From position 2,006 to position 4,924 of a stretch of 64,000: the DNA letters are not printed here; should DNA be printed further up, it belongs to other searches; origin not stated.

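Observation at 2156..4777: Lipoprotein built from two tandem erythromycin-esterase-family domains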

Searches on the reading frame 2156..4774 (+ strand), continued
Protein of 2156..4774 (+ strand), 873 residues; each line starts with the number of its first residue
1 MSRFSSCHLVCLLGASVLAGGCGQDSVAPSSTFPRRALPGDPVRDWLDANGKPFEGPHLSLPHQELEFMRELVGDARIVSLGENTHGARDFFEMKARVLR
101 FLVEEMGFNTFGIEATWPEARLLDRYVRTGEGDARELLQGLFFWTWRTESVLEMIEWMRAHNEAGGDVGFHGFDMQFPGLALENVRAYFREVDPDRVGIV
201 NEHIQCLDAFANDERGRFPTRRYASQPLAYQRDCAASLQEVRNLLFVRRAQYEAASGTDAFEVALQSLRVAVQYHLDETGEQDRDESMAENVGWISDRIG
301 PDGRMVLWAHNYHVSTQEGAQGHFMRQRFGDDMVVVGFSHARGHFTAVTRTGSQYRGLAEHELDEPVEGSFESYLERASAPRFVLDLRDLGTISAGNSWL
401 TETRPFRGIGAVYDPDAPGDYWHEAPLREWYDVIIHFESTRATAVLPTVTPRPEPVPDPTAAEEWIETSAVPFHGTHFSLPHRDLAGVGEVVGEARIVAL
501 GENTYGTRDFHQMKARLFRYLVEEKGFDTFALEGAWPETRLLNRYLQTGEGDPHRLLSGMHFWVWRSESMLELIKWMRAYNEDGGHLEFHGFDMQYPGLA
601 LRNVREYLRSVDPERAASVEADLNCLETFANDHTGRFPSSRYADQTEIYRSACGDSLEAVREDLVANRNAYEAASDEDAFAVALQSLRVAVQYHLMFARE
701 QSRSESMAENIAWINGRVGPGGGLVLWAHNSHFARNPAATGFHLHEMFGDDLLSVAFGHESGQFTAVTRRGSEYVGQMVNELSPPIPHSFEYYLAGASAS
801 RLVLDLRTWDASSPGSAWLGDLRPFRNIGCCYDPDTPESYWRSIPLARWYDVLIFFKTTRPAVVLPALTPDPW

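Call 45: predict_structure(alignment_id=A1)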
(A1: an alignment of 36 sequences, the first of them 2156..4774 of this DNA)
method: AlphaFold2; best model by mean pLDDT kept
length: 873 residues; sequences in the alignment: 36
mean_pLDDT: 87.5   pTM: 0.58
mean pLDDT of the five models: 87.5, 87.4, 86.1, 86.0, 84.9
residues with pLDDT >= 90: 490; 70-90: 316; 50-70: 39; < 50: 28
segments of 3 or more residues with pLDDT < 50: 1-6, 19-38
pLDDT, mean of each block of 10 residues (from residue 1): 45 52 37 46 96 94 92 96 96 97 97 88 90 86 88 96 96 91 91 87 86 76 82 92 94 91 93 93 95 94 96 96 96 97 96 84 95 97 95 93 96 93 96 98 83 65 91 88 83 93 92 94 94 85 91 88 87 95 94 83 87 86 81 66 76 88 89 81 85 81 87 88 94 87 91 96 90 82 87 91 93 87 88 80 90 96 81 54
secondary structure, 60 per line:
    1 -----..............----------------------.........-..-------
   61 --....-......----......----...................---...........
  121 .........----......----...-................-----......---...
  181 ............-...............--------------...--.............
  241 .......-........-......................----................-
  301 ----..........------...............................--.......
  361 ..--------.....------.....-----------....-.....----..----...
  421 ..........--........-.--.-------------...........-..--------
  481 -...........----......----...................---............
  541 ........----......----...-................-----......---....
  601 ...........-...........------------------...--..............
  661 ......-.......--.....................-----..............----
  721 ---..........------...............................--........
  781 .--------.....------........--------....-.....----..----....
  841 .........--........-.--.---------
elements in order (helices of 4 or more, strands of 3 or more residues): H6-19 H42-50 H63-66 H68-73 E78-83 H89-106 E110-116 H117-129 H134-139 H149-163 E169-174 H178-192 H194-208 H228-247 H249-256 H258-279 H284-299 E305-310 H311-314 H321-332 E333-351 E354-362 H371-375 E382-386 H398-401 E403-407 H418-421 E422-426 H427-430 E433-440 H459-469 H482-492 E497-502 H508-525 E529-535 H536-548 H553-558 H568-582 E588-593 H597-611 H613-623 H647-666 H668-674 H677-697 H703-716 E724-729 H730-733 H740-751 E752-770 E773-781 H790-794 E801-805 H817-820 E822-826 H837-840 E841-845 H846-849 E852-859

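Call 48: fold_search(model_id=the predicted structure, library=pdb)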
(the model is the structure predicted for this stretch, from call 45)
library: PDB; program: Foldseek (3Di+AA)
matches with E <= 10: 569; with E <= 0.001: 8
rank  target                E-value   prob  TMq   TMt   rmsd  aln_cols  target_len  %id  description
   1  3b55                  8.3e-29  1.00  0.41  0.84   3.3       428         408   25  Crystal structure of the Q81BN2_BACCR protein from Bacillus cereus. NESG target BcR135 (released 2007-11-06)
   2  2qgm                  1.2e-28  1.00  0.40  0.86   2.8       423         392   23  Crystal structure of succinoglycan biosynthesis protein at the resolution 1.7 A. Northeast Structural Genomics Consortiu (released 2007-07-24)
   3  2rad_B                2.5e-28  1.00  0.41  0.84   3.4       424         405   25  Crystal structure of the succinoglycan biosynthesis protein. Northeast structural Genomics Consortium target BcR135 (released 2007-10-02)
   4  2rad_A                2.6e-28  1.00  0.40  0.83   3.4       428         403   24  Crystal structure of the succinoglycan biosynthesis protein. Northeast structural Genomics Consortium target BcR135 (released 2007-10-02)
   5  6xcs_A                2.8e-20  1.00  0.34  0.68   4.9       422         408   20  Erythromycin esterase mutant EreC H289N in its open conformation (released 2021-02-17)
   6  6xcq                  4.0e-20  1.00  0.35  0.70   5.1       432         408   19  Erythromycin esterase EreC, mutant H289N in its closed conformation (released 2021-02-17)
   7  2g5g                  3.0e-04  1.00  0.16  0.50  14.3       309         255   15  Cofacial heme binding to ChaN of Campylobacter jejuni (released 2006-10-03)
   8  2is6_B                5.8e-04  0.84  0.16  0.20  26.8       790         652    9  Crystal structure of UvrD-DNA-ADPMgF3 ternary complex (released 2007-01-09)
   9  4c30_F                1.1e-03  0.60  0.13  0.17  26.4       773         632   10  Crystal structure of Deinococcus radiodurans UvrD in complex with DNA, form 2 (released 2013-10-30)
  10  2is1_B                1.5e-03  0.63  0.14  0.18  26.3       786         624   10  Crystal structure of UvrD-DNA-SO4 complex (released 2007-01-09)
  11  7s67_A                3.3e-03  0.35  0.10  0.16  24.1       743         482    9  Extended conformation of daytime state KaiC (released 2021-09-22)
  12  4cei_B                6.7e-03  0.18  0.11  0.09  27.6       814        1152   11  Crystal structure of ADPNP-bound AddAB with a forked DNA substrate (released 2014-03-12)
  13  4c2t_B                7.8e-03  0.41  0.15  0.18  26.2       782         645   11  Crystal structure of full length Deinococcus radiodurans UvrD in complex with DNA (released 2013-10-30)
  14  3k0f_B                1.3e-02  0.20  0.10  0.16  24.4       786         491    7  Crystal structure of the phosphorylation-site double mutant T426A/T432A of the KaiC circadian clock protein (released 2010-03-31)
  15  2gbl_D                1.6e-02  0.25  0.11  0.17  24.1       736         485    8  Crystal Structure of Full Length Circadian Clock Protein KaiC with Phosphorylation Sites (released 2007-01-23)
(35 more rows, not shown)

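Call 51: search_protein_families(library=pfam, proteins=[P0015, P0021, P0061, P0018], max_evalue=0.001)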
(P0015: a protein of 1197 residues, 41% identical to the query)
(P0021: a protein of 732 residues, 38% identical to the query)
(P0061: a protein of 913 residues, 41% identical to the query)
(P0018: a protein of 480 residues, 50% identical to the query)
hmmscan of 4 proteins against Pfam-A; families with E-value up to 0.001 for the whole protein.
P0015 (1197 aa): 1 family
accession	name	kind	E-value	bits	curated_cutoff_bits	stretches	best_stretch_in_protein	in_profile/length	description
PF05139.19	Erythro_esteras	-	2.1e-145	485.4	26.4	2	275-594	2-358/358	Erythromycin esterase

P0021 (732 aa): 2 families
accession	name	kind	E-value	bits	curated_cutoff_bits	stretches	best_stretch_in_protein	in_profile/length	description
PF05139.19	Erythro_esteras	-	3.5e-78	264.2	26.4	1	386-720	1-357/358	Erythromycin esterase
PF14534.12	DUF4440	-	9.9e-05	23.2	25.2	1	197-303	1-107/107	Domain of unknown function (DUF4440)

P0061 (913 aa): 3 families
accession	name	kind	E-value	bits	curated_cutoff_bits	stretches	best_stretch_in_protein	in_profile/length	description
PF05139.19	Erythro_esteras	-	1.2e-75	255.9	26.4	1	578-903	2-358/358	Erythromycin esterase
PF08281.18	Sigma70_r4_2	-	2.8e-09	36.9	25.7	1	142-190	4-52/54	Sigma-70, region 4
PF04542.20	Sigma70_r2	-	1.8e-05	24.9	24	1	46-107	1-64/71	Sigma-70 region 2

P0018 (480 aa): 1 family
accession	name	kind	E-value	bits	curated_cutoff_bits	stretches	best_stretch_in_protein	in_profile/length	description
PF05139.19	Erythro_esteras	-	1.2e-43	150.7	26.4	1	129-466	1-358/358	Erythromycin esterase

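Call 62: find_encoding_contigs(protein=P0001, flank=3000, max_places=3)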
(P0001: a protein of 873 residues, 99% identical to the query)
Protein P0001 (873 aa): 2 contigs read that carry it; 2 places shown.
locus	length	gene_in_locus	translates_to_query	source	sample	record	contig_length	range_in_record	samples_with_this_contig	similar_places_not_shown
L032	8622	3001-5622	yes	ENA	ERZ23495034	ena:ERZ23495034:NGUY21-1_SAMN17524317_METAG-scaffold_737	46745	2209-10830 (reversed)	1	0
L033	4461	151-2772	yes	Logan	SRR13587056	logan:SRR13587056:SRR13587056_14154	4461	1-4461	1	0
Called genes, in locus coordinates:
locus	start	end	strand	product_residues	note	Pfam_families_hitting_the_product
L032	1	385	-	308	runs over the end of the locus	PF01551:Peptidase_M23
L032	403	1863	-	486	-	PF13360:PQQ_2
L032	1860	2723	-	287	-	PF06267:DUF1028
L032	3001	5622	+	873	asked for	PF05139:Erythro_esteras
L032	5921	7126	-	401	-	PF02646:RmuC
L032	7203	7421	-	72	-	PF01402:RHH_1 (weak)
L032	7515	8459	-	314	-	-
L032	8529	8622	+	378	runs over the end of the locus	PF00266:Aminotran_5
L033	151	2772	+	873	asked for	PF05139:Erythro_esteras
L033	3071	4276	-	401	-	PF02646:RmuC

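Call 66: search_protein_representatives(protein=window:2156-4774:+)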
Query: 873 residues. Proteins with E-value up to 0.001 (for the whole library): 10731; up to 1e-10: 6467; up to 1e-30: 1876. The best 150 are listed.
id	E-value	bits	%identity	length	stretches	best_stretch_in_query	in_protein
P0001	0.0e+00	2027.4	99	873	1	1-873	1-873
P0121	4.0e-167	574.5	62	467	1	37-448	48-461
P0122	1.3e-133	463.7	59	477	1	9-366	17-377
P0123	1.7e-119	417.0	72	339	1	99-387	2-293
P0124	1.6e-117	410.4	49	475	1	26-451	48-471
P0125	1.8e-112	393.7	59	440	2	11-231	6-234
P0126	1.5e-111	390.7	46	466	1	7-451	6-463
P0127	7.3e-109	381.8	46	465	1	17-449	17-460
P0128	2.5e-100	353.5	42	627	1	9-458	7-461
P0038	5.9e-94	332.4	52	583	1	46-361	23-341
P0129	3.0e-93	330.1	43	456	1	22-449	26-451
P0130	9.3e-93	328.5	39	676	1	29-461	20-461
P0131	8.6e-91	322.0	41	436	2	453-737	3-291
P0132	2.7e-90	320.3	43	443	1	11-447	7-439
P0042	3.3e-90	320.0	43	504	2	140-447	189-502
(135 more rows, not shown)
